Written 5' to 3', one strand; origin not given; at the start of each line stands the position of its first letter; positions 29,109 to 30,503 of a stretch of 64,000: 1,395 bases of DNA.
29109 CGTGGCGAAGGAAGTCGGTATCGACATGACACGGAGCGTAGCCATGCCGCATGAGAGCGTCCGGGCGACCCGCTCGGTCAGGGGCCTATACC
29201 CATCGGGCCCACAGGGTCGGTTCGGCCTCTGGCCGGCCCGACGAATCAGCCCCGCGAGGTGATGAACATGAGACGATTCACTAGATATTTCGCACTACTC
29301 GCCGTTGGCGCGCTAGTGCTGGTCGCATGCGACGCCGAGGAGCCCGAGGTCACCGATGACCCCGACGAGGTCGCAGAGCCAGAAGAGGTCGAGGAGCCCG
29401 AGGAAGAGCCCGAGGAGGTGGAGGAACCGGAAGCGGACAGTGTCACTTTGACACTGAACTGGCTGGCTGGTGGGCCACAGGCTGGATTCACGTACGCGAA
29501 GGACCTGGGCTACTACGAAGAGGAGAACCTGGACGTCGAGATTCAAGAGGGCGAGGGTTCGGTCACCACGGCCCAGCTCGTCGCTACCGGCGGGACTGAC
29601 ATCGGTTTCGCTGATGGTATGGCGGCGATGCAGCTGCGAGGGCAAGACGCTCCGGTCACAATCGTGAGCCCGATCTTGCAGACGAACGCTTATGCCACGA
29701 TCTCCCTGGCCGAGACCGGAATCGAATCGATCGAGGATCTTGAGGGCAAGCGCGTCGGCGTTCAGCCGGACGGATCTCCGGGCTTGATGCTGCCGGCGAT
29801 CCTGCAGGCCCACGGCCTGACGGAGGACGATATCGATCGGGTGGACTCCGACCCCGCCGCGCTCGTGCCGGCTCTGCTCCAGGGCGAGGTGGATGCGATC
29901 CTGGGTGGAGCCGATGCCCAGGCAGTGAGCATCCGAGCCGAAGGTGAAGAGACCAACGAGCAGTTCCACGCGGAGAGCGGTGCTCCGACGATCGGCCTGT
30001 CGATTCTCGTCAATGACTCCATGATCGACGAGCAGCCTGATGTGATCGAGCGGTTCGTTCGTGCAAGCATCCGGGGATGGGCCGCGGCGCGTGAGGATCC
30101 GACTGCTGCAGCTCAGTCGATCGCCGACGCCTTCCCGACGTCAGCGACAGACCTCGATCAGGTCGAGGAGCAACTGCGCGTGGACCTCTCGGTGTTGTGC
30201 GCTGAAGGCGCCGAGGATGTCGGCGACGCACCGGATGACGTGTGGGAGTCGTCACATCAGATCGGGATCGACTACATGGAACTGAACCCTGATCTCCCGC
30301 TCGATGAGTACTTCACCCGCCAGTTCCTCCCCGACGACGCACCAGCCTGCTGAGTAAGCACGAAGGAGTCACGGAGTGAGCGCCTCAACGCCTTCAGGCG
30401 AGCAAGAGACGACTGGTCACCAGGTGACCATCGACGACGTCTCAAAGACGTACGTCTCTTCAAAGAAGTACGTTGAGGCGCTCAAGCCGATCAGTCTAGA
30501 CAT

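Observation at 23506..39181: AT-richer ~15.7 kb accessory island encoding an unassigned catabolic pathway with a NitT/TauT-type importer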

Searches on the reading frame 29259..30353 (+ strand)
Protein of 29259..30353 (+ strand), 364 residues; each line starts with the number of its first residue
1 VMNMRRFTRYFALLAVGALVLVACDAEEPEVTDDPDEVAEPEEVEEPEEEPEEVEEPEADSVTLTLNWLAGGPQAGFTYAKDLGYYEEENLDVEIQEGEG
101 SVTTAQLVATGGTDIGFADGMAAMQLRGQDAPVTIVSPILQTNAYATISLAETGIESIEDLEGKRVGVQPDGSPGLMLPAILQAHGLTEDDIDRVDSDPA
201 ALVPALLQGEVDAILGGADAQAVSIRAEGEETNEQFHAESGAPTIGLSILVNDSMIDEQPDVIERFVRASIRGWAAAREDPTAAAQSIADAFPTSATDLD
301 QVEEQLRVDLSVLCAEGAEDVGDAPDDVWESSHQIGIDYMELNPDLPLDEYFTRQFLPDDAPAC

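Call 4: search_protein_families(library=pfam, proteins=[window:29259-30353:+])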
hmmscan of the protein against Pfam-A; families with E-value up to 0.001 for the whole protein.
window:29259-30353:+ (364 aa): 4 families
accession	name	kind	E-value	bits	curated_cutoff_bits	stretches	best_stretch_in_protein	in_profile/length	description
PF09084.16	NMT1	-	1.4e-47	162.9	20.5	1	75-284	5-216/216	NMT1/THI5 like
PF12974.12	Phosphonate-bd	-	1.5e-08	34.8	27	1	101-237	39-182/242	ABC transporter, phosphonate, periplasmic substrate-binding protein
PF13379.11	NMT1_2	-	3.7e-07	30.7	24.7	1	61-289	5-248/252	NMT1-like family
PF16868.10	NMT1_3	-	3.8e-07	30.4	27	1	87-215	27-165/289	NMT1-like family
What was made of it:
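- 29268..30353 (+): Module A: NMT1/THI5-type lipoprotein substrate-binding protein. It has the lipobox LVAC followed by an acidic linker. PF09084 at 163 bits (call 4).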

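Call 6: search_protein_families(library=ncbifam, proteins=[window:29259-30353:+], max_evalue=0.00001)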
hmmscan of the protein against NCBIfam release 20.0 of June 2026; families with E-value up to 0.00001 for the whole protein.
window:29259-30353:+ (364 aa): 5 families
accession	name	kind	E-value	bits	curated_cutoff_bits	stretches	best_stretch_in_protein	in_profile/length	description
TIGR01728.1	SsuA_fam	subfamily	2.5e-21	76.2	163.5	1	80-293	17-232/290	aliphatic sulfonate ABC transporter substrate-binding protein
TIGR02122.1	TRAP_TAXI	subfamily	9.6e-16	57.5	84.35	1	37-217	27-197/320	TAXI family TRAP transporter solute-binding subunit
TIGR01729.1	taurine_ABC_bnd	equivalog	1.9e-08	34.1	304.25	1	97-282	35-218/300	taurine ABC transporter substrate-binding protein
NF008553.0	PRK11480.1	equivalog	2e-06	27.2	490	1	109-282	69-240/320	taurine ABC transporter substrate-binding protein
NF040735.1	SBP_SaoX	equivalog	2.1e-06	27.1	300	1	80-293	21-234/330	ABC transporter substrate-binding subunit SaoX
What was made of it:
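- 29268..30353 (+): No NCBIfam equivalog passes (call 6).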

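Call 10: find_encoding_contigs(protein=window:29259-30353:+, flank=10000, max_places=6)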
Protein window:29259-30353:+ (364 aa): no gene with exactly this product is on record in the collection.

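Call 27: search_solved_structures(query=window:29259-30353:+, max_evalue=0.00001)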
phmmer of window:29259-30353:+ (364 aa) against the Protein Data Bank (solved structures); distinct sequences matched with E-value up to 0.00001: 12.
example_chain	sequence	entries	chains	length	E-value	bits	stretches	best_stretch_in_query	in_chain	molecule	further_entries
4nmy_A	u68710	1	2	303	2.6e-17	66.3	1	60-358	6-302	ABC-type transport system, extracellular solute-binding protein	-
4esw_A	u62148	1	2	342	1.4e-14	57.3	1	60-301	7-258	Pyrimidine biosynthesis enzyme THI13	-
4esx_A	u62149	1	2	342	2.7e-14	56.4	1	60-301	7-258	Pyrimidine biosynthesis enzyme THI13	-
3ix1_A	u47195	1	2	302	4.5e-13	52.4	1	61-304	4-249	N-formyl-4-amino-5-aminomethyl-2-methylpyrimidine binding protein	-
4h6d_F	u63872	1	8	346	2.6e-10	43.3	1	59-300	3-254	Pyrimidine precursor biosynthesis enzyme THI5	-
4h65_A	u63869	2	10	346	4.2e-10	42.6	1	59-300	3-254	Pyrimidine precursor biosynthesis enzyme THI5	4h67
3ugm_A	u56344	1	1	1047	8.5e-10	41.6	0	176-197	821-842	TAL effector AvrBs3/PthA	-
6ssy_A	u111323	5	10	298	2.7e-07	33.4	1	84-272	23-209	Taurine-binding periplasmic protein | Taurine ABC transporter substrate-binding protein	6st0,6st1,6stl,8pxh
9ld1_A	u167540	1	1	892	4.8e-07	32.5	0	89-121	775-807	inactivate TOD4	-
3qsl_A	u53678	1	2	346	1.3e-06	31.1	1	77-216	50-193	Putative exported protein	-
4osz_A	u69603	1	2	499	4.2e-06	29.5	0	177-254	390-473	Hax3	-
3uif_A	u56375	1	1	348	7e-06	28.7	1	108-281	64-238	Sulfonate ABC transporter, periplasmic sulfonate-binding protein SsuA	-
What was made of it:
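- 29268..30353 (+): The closest PDB entries are 4nmy, THI5/THI13 and ThiY, ahead of TauA and SsuA (call 27).
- The SBP is closer to THI5/ThiY-type proteins than to TauA or SsuA, and all sulfonate models score far below their cut-offs (calls 6, 27).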

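Call 76: find_homologous_proteins(query=window:29436-30353:+, max_evalue=1e-20)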
Query window:29436-30353:+ (305 aa): 902 proteins with E <= 1e-20 among 7742 candidates; the best 120 are listed.
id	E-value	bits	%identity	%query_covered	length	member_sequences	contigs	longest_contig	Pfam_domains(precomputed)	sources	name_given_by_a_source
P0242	1.9e-193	659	100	100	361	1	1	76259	PF13379.12,PF09084.17,PF16868.11,PF12974.13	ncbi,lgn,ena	-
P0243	6.5e-168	576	87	100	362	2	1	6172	PF13379.12,PF09084.17,PF16868.11,PF12974.13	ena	-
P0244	1.5e-113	397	60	99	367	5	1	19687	PF13379.12,PF09084.17,PF12974.13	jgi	jgi:NitT/TauT family transport system substrate-binding protein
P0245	7.2e-110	385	61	100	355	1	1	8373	PF13379.12,PF09084.17,PF16868.11,PF12974.13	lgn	-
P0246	9.4e-106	372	56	100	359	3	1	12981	PF13379.12,PF09084.17,PF16868.11,PF12974.13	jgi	jgi:NitT/TauT family transport system substrate-binding protein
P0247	4.4e-104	366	57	100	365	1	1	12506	PF13379.12,PF09084.17,PF12974.13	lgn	-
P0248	1.3e-103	364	56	99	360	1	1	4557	PF13379.12,PF09084.17,PF16868.11,PF12974.13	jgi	jgi:NitT/TauT family transport system substrate-binding protein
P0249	6.7e-103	362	57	99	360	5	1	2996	PF13379.12,PF09084.17,PF16868.11,PF12974.13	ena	-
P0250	6.3e-102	359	54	100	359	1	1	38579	PF13379.12,PF09084.17,PF16868.11,PF12974.13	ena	-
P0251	7.0e-102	359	56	100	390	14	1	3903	PF13379.12,PF09084.17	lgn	-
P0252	1.3e-101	358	56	100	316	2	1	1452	PF13379.12,PF09084.17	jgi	jgi:NitT/TauT family transport system substrate-binding protein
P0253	1.4e-101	358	56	100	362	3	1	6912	PF13379.12,PF09084.17,PF16868.11,PF12974.13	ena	-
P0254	2.4e-101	357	58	99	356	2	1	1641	PF13379.12,PF09084.17,PF16868.11,PF12974.13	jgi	jgi:NitT/TauT family transport system substrate-binding protein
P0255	3.2e-100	353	56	100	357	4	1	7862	PF13379.12,PF09084.17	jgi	-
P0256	5.4e-99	349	55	99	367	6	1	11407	PF13379.12,PF09084.17,PF16868.11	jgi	-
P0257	2.4e-95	337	53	99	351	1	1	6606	PF13379.12,PF09084.17,PF16868.11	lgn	-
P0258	6.4e-94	333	52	100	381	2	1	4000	PF13379.12,PF09084.17,PF16868.11,PF12974.13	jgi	jgi:NitT/TauT family transport system substrate-binding protein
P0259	1.2e-93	332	52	100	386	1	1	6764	PF13379.12,PF09084.17,PF16868.11,PF12974.13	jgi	jgi:NitT/TauT family transport system substrate-binding protein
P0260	1.7e-93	331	53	100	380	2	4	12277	PF13379.12,PF09084.17,PF16868.11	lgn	-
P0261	1.6e-92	328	53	99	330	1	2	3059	PF13379.12,PF09084.17,PF16868.11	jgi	jgi:NitT/TauT family transport system substrate-binding protein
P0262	2.7e-92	327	52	100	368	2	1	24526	PF13379.12,PF09084.17,PF16868.11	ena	-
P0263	4.2e-92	327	51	99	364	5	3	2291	PF13379.12,PF09084.17,PF16868.11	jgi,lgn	-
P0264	3.4e-91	324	50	99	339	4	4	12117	PF13379.12,PF09084.17,PF16868.11,PF12974.13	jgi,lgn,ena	-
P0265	4.6e-91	323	50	99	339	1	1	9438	PF13379.12,PF09084.17,PF16868.11,PF12974.13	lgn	-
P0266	1.3e-89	319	51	100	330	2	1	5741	PF13379.12,PF09084.17,PF16868.11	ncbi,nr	ncbi:MAG: ABC transporter substrate-binding protein [Chloroflexi bacterium]|nr:ABC transporter subst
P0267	1.7e-89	318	50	100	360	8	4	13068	PF13379.12,PF09084.17,PF12974.13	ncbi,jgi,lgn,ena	jgi:NitT/TauT family transport system substrate-binding protein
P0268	5.4e-89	317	50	100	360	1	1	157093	PF13379.12,PF09084.17,PF12974.13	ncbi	-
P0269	5.8e-89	316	49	99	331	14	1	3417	PF13379.12,PF09084.17,PF16868.11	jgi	jgi:NitT/TauT family transport system substrate-binding protein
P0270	9.7e-89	316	49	99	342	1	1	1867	PF13379.12,PF09084.17,PF16868.11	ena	-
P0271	2.0e-88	315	49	99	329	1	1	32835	PF13379.12,PF09084.17,PF16868.11,PF12974.13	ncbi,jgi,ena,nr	ncbi:MAG TPA: ABC transporter substrate-binding protein [Casimicrobiaceae bacterium]|nr:ABC transpor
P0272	2.5e-88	314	49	100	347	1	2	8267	PF13379.12,PF09084.17,PF16868.11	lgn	-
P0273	3.3e-88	314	49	99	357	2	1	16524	PF13379.12,PF09084.17,PF16868.11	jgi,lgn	-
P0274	4.0e-88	314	49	100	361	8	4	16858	PF13379.12,PF09084.17,PF16868.11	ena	-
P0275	1.1e-87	312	49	99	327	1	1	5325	PF13379.12,PF09084.17,PF16868.11,PF12974.13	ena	-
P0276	1.6e-87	312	50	100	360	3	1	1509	PF13379.12,PF09084.17,PF16868.11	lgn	-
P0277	3.4e-87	311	49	99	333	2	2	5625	PF13379.12,PF09084.17,PF16868.11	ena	-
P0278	4.8e-87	310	49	99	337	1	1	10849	PF13379.12,PF09084.17,PF16868.11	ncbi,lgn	-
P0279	9.4e-87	309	49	99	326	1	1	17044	PF13379.12,PF09084.17,PF16868.11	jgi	jgi:NitT/TauT family transport system substrate-binding protein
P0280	2.0e-86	308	49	99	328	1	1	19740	PF13379.12,PF09084.17,PF16868.11,PF12974.13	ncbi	ncbi:MAG: ABC transporter substrate-binding protein [Casimicrobiaceae bacterium]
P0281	2.0e-86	308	49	99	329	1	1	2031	PF13379.12,PF09084.17,PF16868.11,PF12974.13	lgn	-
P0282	2.7e-86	308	49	99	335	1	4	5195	PF13379.12,PF09084.17,PF16868.11,PF12974.13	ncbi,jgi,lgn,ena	-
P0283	2.9e-86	308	49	99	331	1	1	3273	PF13379.12,PF09084.17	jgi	jgi:NitT/TauT family transport system substrate-binding protein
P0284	3.3e-86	307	50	99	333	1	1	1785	PF13379.12,PF09084.17,PF16868.11,PF12974.13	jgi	jgi:NitT/TauT family transport system substrate-binding protein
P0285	7.4e-86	306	48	100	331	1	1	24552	PF13379.12,PF09084.17,PF16868.11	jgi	jgi:NitT/TauT family transport system substrate-binding protein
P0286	8.4e-86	306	48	100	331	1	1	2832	PF13379.12,PF09084.17,PF16868.11,PF12974.13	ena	-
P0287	1.1e-85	306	48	99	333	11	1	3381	PF13379.12,PF09084.17,PF16868.11,PF12974.13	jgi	jgi:NitT/TauT family transport system substrate-binding protein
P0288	1.2e-85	306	48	99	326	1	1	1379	PF13379.12,PF09084.17,PF12974.13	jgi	jgi:NitT/TauT family transport system substrate-binding protein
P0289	1.2e-85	306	49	99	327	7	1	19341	PF13379.12,PF09084.17,PF16868.11,PF12974.13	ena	-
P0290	1.2e-85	306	48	99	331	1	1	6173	PF13379.12,PF09084.17,PF16868.11,PF12974.13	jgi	-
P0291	1.2e-85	306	49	99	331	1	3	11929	PF13379.12,PF09084.17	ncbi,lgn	-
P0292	1.2e-85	306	48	100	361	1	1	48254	PF13379.12,PF09084.17,PF16868.11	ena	-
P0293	1.4e-85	305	50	100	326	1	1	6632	PF13379.12,PF09084.17,PF16868.11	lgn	-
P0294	1.7e-85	305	48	99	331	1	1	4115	PF13379.12,PF09084.17,PF16868.11,PF12974.13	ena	-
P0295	2.0e-85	305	50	99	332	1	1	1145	PF13379.12,PF09084.17,PF16868.11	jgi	jgi:NitT/TauT family transport system substrate-binding protein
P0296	2.3e-85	305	49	99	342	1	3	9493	PF13379.12,PF09084.17,PF16868.11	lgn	-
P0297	2.9e-85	304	49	99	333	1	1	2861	PF13379.12,PF09084.17,PF16868.11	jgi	jgi:NitT/TauT family transport system substrate-binding protein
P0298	3.3e-85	304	49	99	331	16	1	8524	PF13379.12,PF09084.17,PF16868.11,PF12974.13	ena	-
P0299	4.1e-85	304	49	100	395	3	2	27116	PF13379.12,PF09084.17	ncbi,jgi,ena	-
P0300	5.0e-85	304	49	99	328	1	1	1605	PF13379.12,PF09084.17,PF16868.11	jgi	jgi:NitT/TauT family transport system substrate-binding protein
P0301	6.1e-85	303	49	99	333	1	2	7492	PF13379.12,PF09084.17,PF16868.11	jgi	jgi:NitT/TauT family transport system substrate-binding protein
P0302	6.5e-85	303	49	99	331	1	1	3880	PF13379.12,PF09084.17,PF16868.11,PF12974.13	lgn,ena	-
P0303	7.0e-85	303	49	99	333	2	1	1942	PF13379.12,PF09084.17,PF16868.11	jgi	jgi:NitT/TauT family transport system substrate-binding protein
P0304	7.3e-85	303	48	99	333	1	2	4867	PF13379.12,PF09084.17,PF16868.11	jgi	jgi:NitT/TauT family transport system substrate-binding protein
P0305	8.6e-85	303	49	99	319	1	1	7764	PF13379.12,PF09084.17,PF16868.11,PF12974.13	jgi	jgi:NitT/TauT family transport system substrate-binding protein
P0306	8.7e-85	303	49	99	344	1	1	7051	PF13379.12,PF09084.17,PF16868.11,PF12974.13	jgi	jgi:NitT/TauT family transport system substrate-binding protein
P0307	1.2e-84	302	48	99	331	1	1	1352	PF13379.12,PF09084.17,PF16868.11,PF12974.13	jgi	jgi:NitT/TauT family transport system substrate-binding protein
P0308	1.7e-84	302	48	99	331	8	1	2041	PF13379.12,PF09084.17,PF16868.11,PF12974.13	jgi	-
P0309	1.8e-84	302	48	99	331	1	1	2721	PF13379.12,PF09084.17,PF16868.11,PF12974.13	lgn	-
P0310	2.8e-84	301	51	100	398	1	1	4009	PF13379.12,PF09084.17,PF16868.11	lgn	-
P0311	3.1e-84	301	48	99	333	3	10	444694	PF13379.12,PF09084.17,PF16868.11,PF12974.13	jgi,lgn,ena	jgi:NitT/TauT family transport system substrate-binding protein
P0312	3.3e-84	301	49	99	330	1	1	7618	PF13379.12,PF09084.17,PF12974.13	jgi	jgi:NitT/TauT family transport system substrate-binding protein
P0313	4.1e-84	301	46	99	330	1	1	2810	PF13379.12,PF09084.17,PF16868.11,PF12974.13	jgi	jgi:NitT/TauT family transport system substrate-binding protein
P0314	4.1e-84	301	48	99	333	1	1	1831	PF13379.12,PF09084.17,PF16868.11,PF12974.13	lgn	-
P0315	4.1e-84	301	48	99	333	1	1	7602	PF13379.12,PF09084.17,PF16868.11,PF12974.13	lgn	-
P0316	4.3e-84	300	47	99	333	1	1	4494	PF13379.12,PF09084.17,PF16868.11,PF12974.13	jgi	jgi:NitT/TauT family transport system substrate-binding protein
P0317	5.6e-84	300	48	99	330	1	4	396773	PF13379.12,PF09084.17,PF16868.11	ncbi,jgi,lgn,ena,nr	ncbi:MAG TPA: ABC transporter substrate-binding protein [Alphaproteobacteria bacterium]|nr:ABC trans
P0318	5.7e-84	300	49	99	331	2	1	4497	PF13379.12,PF09084.17,PF16868.11,PF12974.13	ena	-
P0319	9.0e-84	299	46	100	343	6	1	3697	PF13379.12,PF09084.17,PF16868.11,PF12974.13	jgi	-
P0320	1.1e-83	299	50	100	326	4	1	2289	PF13379.12,PF09084.17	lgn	-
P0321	1.3e-83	299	48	99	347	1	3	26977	PF13379.12,PF09084.17,PF16868.11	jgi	jgi:NitT/TauT family transport system substrate-binding protein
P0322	1.3e-83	299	49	99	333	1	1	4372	PF13379.12,PF09084.17,PF16868.11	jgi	jgi:NitT/TauT family transport system substrate-binding protein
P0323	2.1e-83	298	48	99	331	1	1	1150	PF13379.12,PF09084.17,PF12974.13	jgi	-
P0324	2.2e-83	298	46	99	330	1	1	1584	PF13379.12,PF09084.17,PF16868.11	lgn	-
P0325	3.2e-83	298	47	99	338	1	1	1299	PF13379.12,PF09084.17,PF16868.11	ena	-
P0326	3.5e-83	297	47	99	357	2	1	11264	PF13379.12,PF09084.17,PF16868.11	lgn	-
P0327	5.5e-83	297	47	99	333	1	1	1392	PF13379.12,PF09084.17,PF16868.11,PF12974.13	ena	-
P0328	5.7e-83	297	47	99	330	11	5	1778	PF13379.12,PF09084.17,PF16868.11,PF12974.13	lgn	-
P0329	6.3e-83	297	46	99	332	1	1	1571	PF13379.12,PF09084.17,PF16868.11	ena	-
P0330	8.1e-83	296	47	99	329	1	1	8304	PF13379.12,PF09084.17,PF16868.11,PF12974.13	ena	-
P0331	1.1e-82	296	48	99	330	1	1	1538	PF13379.12,PF09084.17,PF16868.11,PF12974.13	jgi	jgi:NitT/TauT family transport system substrate-binding protein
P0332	1.1e-82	296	47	99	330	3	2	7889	PF13379.12,PF09084.17,PF16868.11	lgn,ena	-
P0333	1.3e-82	296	49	99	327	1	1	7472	PF13379.12,PF09084.17,PF16868.11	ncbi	ncbi:MAG: ABC transporter substrate-binding protein [Acetobacteraceae bacterium]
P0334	1.6e-82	295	47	99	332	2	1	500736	PF13379.12,PF09084.17,PF16868.11,PF12974.13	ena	-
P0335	1.8e-82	295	47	99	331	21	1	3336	PF13379.12,PF09084.17,PF12974.13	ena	-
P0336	2.9e-82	294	48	99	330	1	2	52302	PF13379.12,PF09084.17,PF16868.11,PF12974.13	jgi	jgi:NitT/TauT family transport system substrate-binding protein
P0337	2.9e-82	294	47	99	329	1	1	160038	PF13379.12,PF09084.17,PF16868.11,PF12974.13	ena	-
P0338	3.0e-82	294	45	100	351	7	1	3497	PF13379.12,PF09084.17,PF16868.11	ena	-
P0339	5.5e-82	294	47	99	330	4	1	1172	PF13379.12,PF09084.17,PF12974.13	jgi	jgi:NitT/TauT family transport system substrate-binding protein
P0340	9.1e-82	293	49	99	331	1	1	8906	PF13379.12,PF09084.17,PF16868.11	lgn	-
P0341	1.1e-81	293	45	99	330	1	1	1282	PF13379.12,PF09084.17,PF16868.11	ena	-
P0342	1.2e-81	292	46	99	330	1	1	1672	PF13379.12,PF09084.17,PF16868.11,PF12974.13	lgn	-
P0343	1.2e-81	292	48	99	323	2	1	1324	PF13379.12,PF09084.17,PF12974.13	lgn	-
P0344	1.3e-81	292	47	99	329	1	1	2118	PF13379.12,PF09084.17,PF16868.11,PF12974.13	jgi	-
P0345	1.4e-81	292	46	99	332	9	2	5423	PF13379.12,PF09084.17,PF16868.11,PF12974.13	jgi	jgi:NitT/TauT family transport system substrate-binding protein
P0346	1.4e-81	292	48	99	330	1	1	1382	PF13379.12,PF09084.17,PF12974.13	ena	-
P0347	2.9e-81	291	46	99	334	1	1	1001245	PF13379.12,PF09084.17,PF16868.11,PF12974.13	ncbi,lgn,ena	-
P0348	4.5e-81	291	47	99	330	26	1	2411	PF13379.12,PF09084.17,PF16868.11,PF12974.13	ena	-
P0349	6.7e-81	290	46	99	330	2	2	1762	PF13379.12,PF09084.17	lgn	-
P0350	6.8e-81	290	47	99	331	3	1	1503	PF13379.12,PF09084.17,PF12974.13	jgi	-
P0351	6.9e-81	290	46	99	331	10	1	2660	PF13379.12,PF09084.17,PF16868.11,PF12974.13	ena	-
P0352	9.6e-81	289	46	99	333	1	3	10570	PF13379.12,PF09084.17,PF12974.13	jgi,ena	jgi:NitT/TauT family transport system substrate-binding protein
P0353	1.5e-80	289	47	99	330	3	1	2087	PF13379.12,PF09084.17,PF16868.11,PF12974.13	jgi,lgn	jgi:NitT/TauT family transport system substrate-binding protein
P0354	2.7e-80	288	46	99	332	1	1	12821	PF13379.12,PF09084.17,PF16868.11,PF12974.13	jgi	jgi:NitT/TauT family transport system substrate-binding protein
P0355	4.8e-80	287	46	99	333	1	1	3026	PF13379.12,PF09084.17,PF12974.13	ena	-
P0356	7.3e-80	287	45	99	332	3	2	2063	PF13379.12,PF09084.17,PF16868.11,PF12974.13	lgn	-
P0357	1.2e-79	286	46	99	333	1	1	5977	PF13379.12,PF09084.17,PF12974.13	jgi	jgi:NitT/TauT family transport system substrate-binding protein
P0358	1.4e-79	286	45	99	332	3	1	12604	PF13379.12,PF09084.17,PF16868.11,PF12974.13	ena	-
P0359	2.2e-79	285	46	99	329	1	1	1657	PF13379.12,PF09084.17,PF16868.11,PF12974.13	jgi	jgi:NitT/TauT family transport system substrate-binding protein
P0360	2.4e-79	285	46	99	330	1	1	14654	PF13379.12,PF09084.17,PF16868.11,PF12974.13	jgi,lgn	-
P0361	2.1e-76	275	47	94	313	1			PF13379.12,PF09084.17,PF16868.11,PF12974.13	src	-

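Call 77: find_encoding_contigs(protein=P0244, flank=10000, max_places=1)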
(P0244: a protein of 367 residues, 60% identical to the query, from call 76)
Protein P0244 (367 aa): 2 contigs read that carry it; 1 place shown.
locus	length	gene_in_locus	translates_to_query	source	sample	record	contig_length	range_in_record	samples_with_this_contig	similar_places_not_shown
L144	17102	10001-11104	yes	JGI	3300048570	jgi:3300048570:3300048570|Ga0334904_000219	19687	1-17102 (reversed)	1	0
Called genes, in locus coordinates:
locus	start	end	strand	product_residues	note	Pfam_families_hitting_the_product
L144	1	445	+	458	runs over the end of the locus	PF00875:DNA_photolyase, PF03441:FAD_binding_7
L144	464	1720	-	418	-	PF03449:GreA_GreB_N, PF01272:GreA_GreB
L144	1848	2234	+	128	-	-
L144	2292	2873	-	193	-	PF13302:Acetyltransf_3, PF13523:Acetyltransf_8, PF00583:Acetyltransf_1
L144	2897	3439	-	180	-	PF00581:Rhodanese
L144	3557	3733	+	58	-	-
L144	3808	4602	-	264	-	PF00535:Glycos_transf_2, PF13641:Glyco_tranf_2_3 (weak)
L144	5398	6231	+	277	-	PF09339:HTH_IclR, PF01614:IclR_C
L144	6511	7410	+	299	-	PF01261:AP_endonuc_2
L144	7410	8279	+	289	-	PF01261:AP_endonuc_2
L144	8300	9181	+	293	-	PF00701:DHDPS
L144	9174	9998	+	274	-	PF00528:BPD_transp_1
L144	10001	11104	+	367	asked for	PF13379:NMT1_2, PF09084:NMT1, PF12974:Phosphonate-bd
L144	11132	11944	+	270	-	PF00005:ABC_tran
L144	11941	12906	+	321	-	PF01408:GFO_IDH_MocA, PF22725:GFO_IDH_MocA_C3, PF02894:GFO_IDH_MocA_C (weak)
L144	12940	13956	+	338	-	PF00296:Bac_luciferase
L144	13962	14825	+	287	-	PF01557:FAA_hydrolase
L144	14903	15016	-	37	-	-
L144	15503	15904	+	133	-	PF02325:CCB3_YggT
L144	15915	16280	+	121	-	-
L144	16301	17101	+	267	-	?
